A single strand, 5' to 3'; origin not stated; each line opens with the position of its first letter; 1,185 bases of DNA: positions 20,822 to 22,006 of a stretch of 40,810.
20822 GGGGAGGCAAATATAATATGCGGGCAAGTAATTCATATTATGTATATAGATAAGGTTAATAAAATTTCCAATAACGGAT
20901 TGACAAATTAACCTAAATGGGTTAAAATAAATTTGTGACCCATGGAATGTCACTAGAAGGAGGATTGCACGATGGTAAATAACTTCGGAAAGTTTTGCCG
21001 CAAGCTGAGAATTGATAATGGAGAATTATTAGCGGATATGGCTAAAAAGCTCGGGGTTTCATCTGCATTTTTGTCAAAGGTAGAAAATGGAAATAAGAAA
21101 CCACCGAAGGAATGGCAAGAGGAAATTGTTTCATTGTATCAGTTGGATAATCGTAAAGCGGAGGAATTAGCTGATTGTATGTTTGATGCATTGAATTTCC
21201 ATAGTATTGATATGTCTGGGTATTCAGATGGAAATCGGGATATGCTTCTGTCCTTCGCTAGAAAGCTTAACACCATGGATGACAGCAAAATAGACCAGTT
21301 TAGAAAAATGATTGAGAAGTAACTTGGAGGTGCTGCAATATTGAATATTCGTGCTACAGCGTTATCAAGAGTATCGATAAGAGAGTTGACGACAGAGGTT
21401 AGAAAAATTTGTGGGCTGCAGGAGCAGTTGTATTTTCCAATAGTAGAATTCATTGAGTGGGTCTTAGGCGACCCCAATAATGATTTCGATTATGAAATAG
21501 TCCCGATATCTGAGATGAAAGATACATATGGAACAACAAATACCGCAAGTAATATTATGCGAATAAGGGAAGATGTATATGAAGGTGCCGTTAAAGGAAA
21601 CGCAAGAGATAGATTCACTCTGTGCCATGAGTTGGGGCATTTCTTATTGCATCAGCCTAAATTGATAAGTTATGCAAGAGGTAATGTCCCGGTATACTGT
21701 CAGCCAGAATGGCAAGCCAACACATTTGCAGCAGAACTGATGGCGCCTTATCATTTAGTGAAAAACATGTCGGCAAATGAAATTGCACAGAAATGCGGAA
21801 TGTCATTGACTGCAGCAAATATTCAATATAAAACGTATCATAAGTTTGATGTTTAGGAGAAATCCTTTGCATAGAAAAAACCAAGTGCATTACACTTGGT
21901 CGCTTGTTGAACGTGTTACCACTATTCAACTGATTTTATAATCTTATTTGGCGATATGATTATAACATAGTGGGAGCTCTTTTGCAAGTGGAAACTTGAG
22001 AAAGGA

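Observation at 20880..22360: Low-GC moron between endolysin and integrase: XRE regulator + ImmA/IrrE metallopeptidase + two tiny paralogous basic peptides, with its own promoter/operator and terminator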

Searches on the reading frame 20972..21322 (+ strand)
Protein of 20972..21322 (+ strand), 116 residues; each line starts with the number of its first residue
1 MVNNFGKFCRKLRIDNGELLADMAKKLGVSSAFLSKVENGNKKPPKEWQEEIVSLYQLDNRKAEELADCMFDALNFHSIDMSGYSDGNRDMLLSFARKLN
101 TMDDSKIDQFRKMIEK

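Call 7: search_protein_families(library=pfam, proteins=[window:20972-21322:+], max_evalue=1)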
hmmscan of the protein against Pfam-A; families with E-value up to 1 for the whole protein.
window:20972-21322:+ (116 aa): 4 families
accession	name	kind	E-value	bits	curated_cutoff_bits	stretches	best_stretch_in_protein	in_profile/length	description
PF13560.12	HTH_31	-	5.6e-07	30.2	27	1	5-66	2-64/64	Helix-turn-helix domain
PF01381.28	HTH_3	-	0.00077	19.9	23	1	20-45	12-37/55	Helix-turn-helix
PF12844.13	HTH_19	-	0.0024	18.2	30.2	1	6-66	1-58/64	Helix-turn-helix domain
PF14420.11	Clr5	-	0.065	13.8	22.3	1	47-77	7-37/54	Clr5 domain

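Call 12: search_protein_families(library=phrogs, proteins=[window:20972-21322:+], max_evalue=1)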
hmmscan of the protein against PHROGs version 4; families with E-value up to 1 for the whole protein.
window:20972-21322:+ (116 aa): 17 families
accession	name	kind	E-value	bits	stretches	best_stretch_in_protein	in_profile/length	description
phrog_8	-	transcription regulation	1.2e-05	26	1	3-56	75-128/346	transcriptional regulator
phrog_33502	-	unknown function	9e-05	23.3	1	5-42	114-151/190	-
phrog_1337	-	DNA, RNA and nucleotide metabolism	0.00051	20.4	1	18-114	28-127/316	DNA binding protein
phrog_2967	-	transcription regulation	0.00079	20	1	4-59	10-65/225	transcriptional regulator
phrog_1468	-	transcription regulation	0.00093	19.8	1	21-60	24-62/67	transcriptional repressor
phrog_2439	-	transcription regulation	0.0018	18.3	1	10-53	13-56/367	transcriptional regulator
phrog_32768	-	unknown function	0.0025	17.6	1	5-46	10-51/446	-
phrog_9908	-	DNA, RNA and nucleotide metabolism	0.0034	17.6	1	8-63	17-72/282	DNA binding protein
phrog_1124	-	transcription regulation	0.0042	17.7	1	7-57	7-60/177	transcriptional regulator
phrog_2104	-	unknown function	0.0088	17.2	1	21-47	56-82/103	-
phrog_7241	-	transcription regulation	0.0091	17.1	1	21-58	78-115/122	transcriptional regulator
phrog_35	-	transcription regulation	0.034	15.2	1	23-48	92-116/181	transcriptional repressor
phrog_2328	-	transcription regulation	0.061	14.1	1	21-48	32-59/128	transcriptional repressor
phrog_8038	-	unknown function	0.081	13.8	1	21-50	20-49/66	-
phrog_638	-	transcription regulation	0.13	13.1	1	22-59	22-59/145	transcriptional regulator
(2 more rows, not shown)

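Call 13: search_protein_families(library=ncbifam, proteins=[window:20972-21322:+], max_evalue=1)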
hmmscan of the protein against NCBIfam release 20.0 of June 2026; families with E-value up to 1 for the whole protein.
window:20972-21322:+ (116 aa): 6 families
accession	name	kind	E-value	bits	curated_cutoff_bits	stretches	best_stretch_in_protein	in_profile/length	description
TIGR03070.1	couple_hipB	subfamily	0.00061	19.7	71.65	1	4-42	2-40/58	type II toxin-antitoxin system Y4mF family antitoxin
TIGR00270.2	TIGR00270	equivalog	0.0063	16.3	110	1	2-51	73-122/159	multiprotein bridging factor aMBF1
NF041677.1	trans_regClgR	equivalog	0.0072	16.4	170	1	5-54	9-58/113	transcriptional regulator ClgR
NF046032.1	TransRegSlrRBacil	equivalog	0.0086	16.2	250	1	6-58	3-56/149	HTH-type transcriptional regulator SlrR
NF041951.1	phage_RstR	subfamily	0.01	16.1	80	1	7-52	5-50/108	RstR family transcriptional repressor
TIGR02147.1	Fsuc_second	paralog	0.046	13.2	50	1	21-63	31-74/272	TIGR02147 family protein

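Call 14: search_protein_families(library=padloc, proteins=[window:20972-21322:+], max_evalue=1)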
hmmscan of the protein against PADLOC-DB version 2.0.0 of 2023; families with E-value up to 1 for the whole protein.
window:20972-21322:+ (116 aa): 8 families
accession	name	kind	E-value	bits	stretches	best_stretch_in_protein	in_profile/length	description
PDLC02926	HTH_VI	-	1.4e-07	29.7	1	4-49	1-46/92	-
PDLC04142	capH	-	1.5e-05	24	1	4-115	6-96/103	capH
PDLC03947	RmrA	-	0.00027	17.9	1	10-58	17-65/383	-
PDLC03954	RmrA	-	0.0018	15.3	1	7-58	13-64/380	-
PDLC03944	RmrA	-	0.0056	13.8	1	9-55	11-57/384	-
PDLC03943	RmrA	-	0.023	11.8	1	10-60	8-58/370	-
PDLC03949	RmrA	-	0.03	11.2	1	20-56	18-54/363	-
PDLC04133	mad1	-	0.034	12.5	1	21-46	9-34/60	mads_1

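Call 101: search_solved_structures(query=window:20972-21319:+, max_evalue=0.1)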
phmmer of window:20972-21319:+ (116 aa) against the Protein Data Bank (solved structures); distinct sequences matched with E-value up to 0.1: 6.
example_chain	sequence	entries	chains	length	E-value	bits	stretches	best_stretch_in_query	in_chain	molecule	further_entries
9sf2_A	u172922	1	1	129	0.00022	24.8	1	1-60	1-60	Transcriptional regulator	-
8tac_A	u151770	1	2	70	0.003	21.2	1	4-53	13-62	DBP48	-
6jq1_A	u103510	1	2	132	0.016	18.8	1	9-59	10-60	Transcriptional regulator, XRE family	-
1sq8_A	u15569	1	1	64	0.075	16.7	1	6-48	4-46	dh434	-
5tn0_A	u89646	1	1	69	0.082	16.5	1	6-54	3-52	HTH-type transcriptional regulator SinR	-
3qq6_A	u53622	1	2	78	0.088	16.5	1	5-54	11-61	HTH-type transcriptional regulator sinR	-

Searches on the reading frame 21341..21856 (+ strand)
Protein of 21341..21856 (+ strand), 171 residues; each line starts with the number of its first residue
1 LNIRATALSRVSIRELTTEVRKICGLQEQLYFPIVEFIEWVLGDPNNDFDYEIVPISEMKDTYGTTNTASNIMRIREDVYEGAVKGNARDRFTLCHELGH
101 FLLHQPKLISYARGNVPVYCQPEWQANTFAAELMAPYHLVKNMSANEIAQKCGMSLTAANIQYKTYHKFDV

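Call 7: search_protein_families(library=pfam, proteins=[window:21341-21856:+], max_evalue=1)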
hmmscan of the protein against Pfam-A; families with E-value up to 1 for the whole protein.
window:21341-21856:+ (171 aa): 3 families
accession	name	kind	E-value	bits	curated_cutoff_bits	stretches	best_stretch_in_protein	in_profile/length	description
PF06114.19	Peptidase_M78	-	1.3e-11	44.8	22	1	85-145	37-97/123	IrrE N-terminal-like domain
PF10263.15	SprT-like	-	0.078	13.3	25.6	1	57-105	27-76/108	SprT-like family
PF13412.12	HTH_24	-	0.19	11.8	21.9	1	143-160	18-35/48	Winged helix-turn-helix DNA-binding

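Call 10: find_encoding_contigs(protein=window:21341-21856:+, flank=6000, max_places=10)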
Protein window:21341-21856:+ (171 aa): 24 contigs read that carry it; 10 places shown.
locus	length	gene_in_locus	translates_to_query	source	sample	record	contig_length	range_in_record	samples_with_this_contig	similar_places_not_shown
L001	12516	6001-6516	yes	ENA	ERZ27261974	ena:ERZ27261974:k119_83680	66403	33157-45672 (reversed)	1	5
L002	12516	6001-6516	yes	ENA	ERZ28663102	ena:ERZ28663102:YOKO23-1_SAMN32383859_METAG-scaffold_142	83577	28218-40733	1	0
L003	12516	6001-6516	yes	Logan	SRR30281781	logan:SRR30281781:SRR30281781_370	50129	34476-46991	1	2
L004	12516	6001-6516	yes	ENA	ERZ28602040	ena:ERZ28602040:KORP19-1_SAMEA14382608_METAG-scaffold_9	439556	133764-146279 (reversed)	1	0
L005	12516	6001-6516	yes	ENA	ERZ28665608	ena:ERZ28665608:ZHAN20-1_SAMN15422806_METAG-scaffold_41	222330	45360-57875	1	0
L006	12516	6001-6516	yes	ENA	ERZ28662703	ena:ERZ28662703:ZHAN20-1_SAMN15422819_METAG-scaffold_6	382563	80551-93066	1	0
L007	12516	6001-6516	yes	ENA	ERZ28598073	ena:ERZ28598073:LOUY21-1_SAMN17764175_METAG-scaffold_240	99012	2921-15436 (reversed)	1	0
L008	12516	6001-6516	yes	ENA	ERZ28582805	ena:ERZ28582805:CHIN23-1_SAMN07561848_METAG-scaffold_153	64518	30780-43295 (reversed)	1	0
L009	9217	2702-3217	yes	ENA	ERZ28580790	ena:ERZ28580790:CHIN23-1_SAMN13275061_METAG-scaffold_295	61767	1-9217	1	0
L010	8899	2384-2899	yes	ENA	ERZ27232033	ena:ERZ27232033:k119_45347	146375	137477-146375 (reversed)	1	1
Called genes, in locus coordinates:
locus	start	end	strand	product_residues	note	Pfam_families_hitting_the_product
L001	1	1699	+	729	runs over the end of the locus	PF06605:Prophage_tail, PF13884:Peptidase_S74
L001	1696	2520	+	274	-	-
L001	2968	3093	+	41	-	-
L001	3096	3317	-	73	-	-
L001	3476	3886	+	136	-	-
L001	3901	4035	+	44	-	PF09693:Phage_XkdX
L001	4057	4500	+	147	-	PF05105:Phage_holin_4_1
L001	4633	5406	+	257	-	-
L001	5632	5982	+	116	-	PF13560:HTH_31 (weak)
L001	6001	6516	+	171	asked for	PF06114:Peptidase_M78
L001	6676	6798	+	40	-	-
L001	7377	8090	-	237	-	PF00392:GntR, PF07729:FCD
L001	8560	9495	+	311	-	PF00701:DHDPS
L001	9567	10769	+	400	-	PF13433:Peripla_BP_5 (weak), PF13458:Peripla_BP_6, PF01094:ANF_receptor, PF13433:Peripla_BP_5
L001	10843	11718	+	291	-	PF02653:BPD_transp_2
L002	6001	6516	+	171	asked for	PF06114:Peptidase_M78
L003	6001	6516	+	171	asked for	PF06114:Peptidase_M78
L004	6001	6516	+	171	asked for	PF06114:Peptidase_M78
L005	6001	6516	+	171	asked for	PF06114:Peptidase_M78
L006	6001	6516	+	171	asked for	PF06114:Peptidase_M78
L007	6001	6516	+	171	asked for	PF06114:Peptidase_M78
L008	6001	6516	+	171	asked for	PF06114:Peptidase_M78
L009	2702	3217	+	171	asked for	PF06114:Peptidase_M78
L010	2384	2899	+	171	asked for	PF06114:Peptidase_M78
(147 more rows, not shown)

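Call 12: search_protein_families(library=phrogs, proteins=[window:21341-21856:+], max_evalue=1)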
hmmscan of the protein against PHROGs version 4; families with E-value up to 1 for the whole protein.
window:21341-21856:+ (171 aa): 6 families
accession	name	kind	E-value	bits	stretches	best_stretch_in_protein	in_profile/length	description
phrog_1914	-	unknown function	5.1e-18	66.6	1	79-168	84-179/222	-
phrog_2439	-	transcription regulation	1.5e-10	41.5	1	87-145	194-250/367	transcriptional regulator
phrog_87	-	other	3.6e-10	41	1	88-166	83-164/227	metallo-protease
phrog_19315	-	unknown function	6.4e-08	33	1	79-164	84-177/348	-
phrog_1516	-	unknown function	1.9e-05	25.4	1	86-158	83-168/227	-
phrog_27765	-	unknown function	0.21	11.2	1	85-147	373-434/598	-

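Call 13: search_protein_families(library=ncbifam, proteins=[window:21341-21856:+], max_evalue=1)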
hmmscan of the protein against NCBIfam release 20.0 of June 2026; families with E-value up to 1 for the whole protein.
window:21341-21856:+ (171 aa): 1 family
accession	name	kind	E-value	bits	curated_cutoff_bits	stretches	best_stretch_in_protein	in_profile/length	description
NF052239.1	antitox_spr1629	equivalog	6.9e-07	28.7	335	1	85-142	203-258/377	spr1629 family repressor/antitoxin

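Call 14: search_protein_families(library=padloc, proteins=[window:21341-21856:+], max_evalue=1)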
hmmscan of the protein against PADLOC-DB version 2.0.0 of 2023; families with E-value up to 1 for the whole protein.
window:21341-21856:+ (171 aa): 15 families
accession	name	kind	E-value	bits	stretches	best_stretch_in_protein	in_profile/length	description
PDLC04141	capP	-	3.2e-17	60.9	1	86-169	63-156/242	capP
PDLC03953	RmrA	-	5.7e-10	36.9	1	88-143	206-252/373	-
PDLC03945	RmrA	-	3e-07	27.9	1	85-142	203-258/394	-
PDLC03944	RmrA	-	8.7e-07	26.3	1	79-138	188-246/384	-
PDLC03949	RmrA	-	1.5e-06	25.3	1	85-146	184-237/363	-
PDLC03954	RmrA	-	2.2e-06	24.9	1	88-146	206-264/380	-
PDLC03948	RmrA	-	3.9e-06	24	1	86-138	203-254/397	-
PDLC03951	RmrA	-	4.3e-06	23.9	1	87-138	202-250/400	-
PDLC03947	RmrA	-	1.7e-05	21.9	1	73-137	190-254/383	-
PDLC03952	RmrA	-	2.4e-05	21.4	1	86-140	216-269/395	-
PDLC03943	RmrA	-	9e-05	19.7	1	82-146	184-240/370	-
PDLC03955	RmrA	-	0.0002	18.7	1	85-140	209-256/371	-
PDLC03946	RmrA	-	0.0002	18.2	1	83-149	183-242/357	-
PDLC03950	RmrA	-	0.00046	17.3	1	82-168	188-265/369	-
PDLC04776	PDC-M69B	-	0.012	13.3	1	91-145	82-140/272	-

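Call 24: find_related_loci(query=window:21341-21856:+, collection=genome_contigs, flank=4000)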
Query window:21341-21856:+ (171 aa) in genome_contigs; peptide patterns used: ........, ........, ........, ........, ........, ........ (x = any residue, [..] = any of these).
76 stretches matched a pattern; 21 encode a relative of the query (tblastn E <= 1e-3); 21 distinct loci.
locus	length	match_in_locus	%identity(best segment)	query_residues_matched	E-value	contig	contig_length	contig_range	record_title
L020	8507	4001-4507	66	1-168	3e-76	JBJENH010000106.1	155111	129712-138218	MAG: Bariatricus sp. isolate PUUB16_bin.018 NODE_33_length_155111_cov_15.182044, whole genome shotgun sequence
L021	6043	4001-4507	65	1-168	7e-75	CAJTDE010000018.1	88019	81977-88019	Clostridia bacterium isolate B52_52_BC_H genome assembly, contig: MGBC000113.18, whole genome shotgun sequence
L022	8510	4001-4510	66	1-168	3e-73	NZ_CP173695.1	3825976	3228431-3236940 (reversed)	Sellimonas catena strain JCM 35622 chromosome, complete genome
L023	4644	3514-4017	62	1-168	1e-72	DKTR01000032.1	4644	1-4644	MAG TPA_asm: Lachnospiraceae bacterium UBA7225 UBA7225_contig_30540, whole genome shotgun sequence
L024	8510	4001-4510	61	1-168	3e-71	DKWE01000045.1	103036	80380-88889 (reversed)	MAG TPA_asm: Lachnospiraceae bacterium UBA7160 UBA7160_contig_11914, whole genome shotgun sequence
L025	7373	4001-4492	61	2-167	2e-70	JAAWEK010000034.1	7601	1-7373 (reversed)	MAG: Lachnospiraceae bacterium isolate ABMPRH_278_1 k141_442175, whole genome shotgun sequence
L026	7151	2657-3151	60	2-168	1e-70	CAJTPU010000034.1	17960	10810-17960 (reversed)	MAG TPA_asm: uncultured Lachnospiraceae bacterium isolate MGBC111722 genome assembly, contig: MGBC111722.34, whole genom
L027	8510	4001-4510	64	1-168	3e-70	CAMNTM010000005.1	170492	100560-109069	MAG: uncultured Lachnospiraceae bacterium isolate SRR19792994_bin.13_metawrap_v1.3_MAG genome assembly, contig: ERZ12290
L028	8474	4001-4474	63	8-167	8e-70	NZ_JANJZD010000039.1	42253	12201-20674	Acetatifactor muris strain DSM 23669 NODE_39_length_42253_cov_31.954565, whole genome shotgun sequence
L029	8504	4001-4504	61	1-168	3e-69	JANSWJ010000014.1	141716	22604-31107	Blautia schinkii strain DSM 10518 contig_14, whole genome shotgun sequence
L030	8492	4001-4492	61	1-164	3e-68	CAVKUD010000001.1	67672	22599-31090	Senegalimassilia sp. isolate H07656-L1_cleanbin_000016 genome assembly, contig: Spades_H07656-L1_contig_93, whole genome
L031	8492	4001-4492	60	2-167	2e-68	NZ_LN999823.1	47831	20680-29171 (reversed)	Clostridium sp. AT4 strain AT5, whole genome shotgun sequence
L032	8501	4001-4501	62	1-168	2e-67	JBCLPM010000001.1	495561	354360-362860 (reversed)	Lachnospiraceae bacterium 64-25 voucher GPTB0140 scaffold1, whole genome shotgun sequence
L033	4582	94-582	59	3-167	3e-66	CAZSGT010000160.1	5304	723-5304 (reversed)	MAG TPA_asm: uncultured Lachnospiraceae bacterium isolate SRP199465_co2_234 genome assembly, contig: NODE_46884_length_5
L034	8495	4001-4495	59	2-168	5e-66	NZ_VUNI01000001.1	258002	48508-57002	Roseburia porci strain MUC/MUC-530-WT-4D seq1, whole genome shotgun sequence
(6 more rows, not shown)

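Call 25: find_related_loci(query=window:21341-21856:+, collection=viral_contigs, flank=4000)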
Query window:21341-21856:+ (171 aa) in viral_contigs; peptide patterns used: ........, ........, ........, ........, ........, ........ (x = any residue, [..] = any of these).
43 stretches matched a pattern; 40 encode a relative of the query (tblastn E <= 1e-3); 40 distinct loci.
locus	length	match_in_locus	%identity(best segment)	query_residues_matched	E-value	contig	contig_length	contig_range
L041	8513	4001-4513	99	1-171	1e-118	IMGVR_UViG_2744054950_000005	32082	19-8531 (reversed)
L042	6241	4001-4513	99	1-171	5e-118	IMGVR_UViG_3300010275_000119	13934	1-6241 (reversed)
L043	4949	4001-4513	99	1-171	4e-118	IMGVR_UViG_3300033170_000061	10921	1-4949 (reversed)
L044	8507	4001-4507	76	1-169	5e-93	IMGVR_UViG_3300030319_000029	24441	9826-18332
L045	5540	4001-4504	77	1-168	1e-92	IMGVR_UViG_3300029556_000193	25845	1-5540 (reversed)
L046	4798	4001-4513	77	1-171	1e-91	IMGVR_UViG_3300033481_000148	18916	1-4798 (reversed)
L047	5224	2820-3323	69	1-168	8e-80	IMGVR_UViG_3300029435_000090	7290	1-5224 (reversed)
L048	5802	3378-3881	68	1-168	2e-79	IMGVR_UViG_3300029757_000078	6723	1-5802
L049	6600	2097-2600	66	1-168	9e-78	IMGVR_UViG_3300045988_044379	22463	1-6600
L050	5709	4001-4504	66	1-168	9e-78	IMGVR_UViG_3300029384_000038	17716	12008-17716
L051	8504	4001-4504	66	1-168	9e-78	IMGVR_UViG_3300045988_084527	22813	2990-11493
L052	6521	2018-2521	66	1-168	9e-78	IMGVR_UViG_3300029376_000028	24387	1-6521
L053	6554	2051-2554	66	1-168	9e-78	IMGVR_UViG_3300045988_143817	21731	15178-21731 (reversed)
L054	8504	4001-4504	66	1-168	9e-78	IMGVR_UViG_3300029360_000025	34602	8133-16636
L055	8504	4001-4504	66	1-168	3e-77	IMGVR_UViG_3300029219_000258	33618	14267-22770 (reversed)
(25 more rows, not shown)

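Call 102: search_solved_structures(query=window:21344-21853:+, max_evalue=0.1)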
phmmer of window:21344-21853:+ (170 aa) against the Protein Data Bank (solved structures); distinct sequences matched with E-value up to 0.1: 1.
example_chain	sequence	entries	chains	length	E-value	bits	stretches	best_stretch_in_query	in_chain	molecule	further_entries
7t5t_A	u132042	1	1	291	0.0005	23.1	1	78-165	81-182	CapP toxin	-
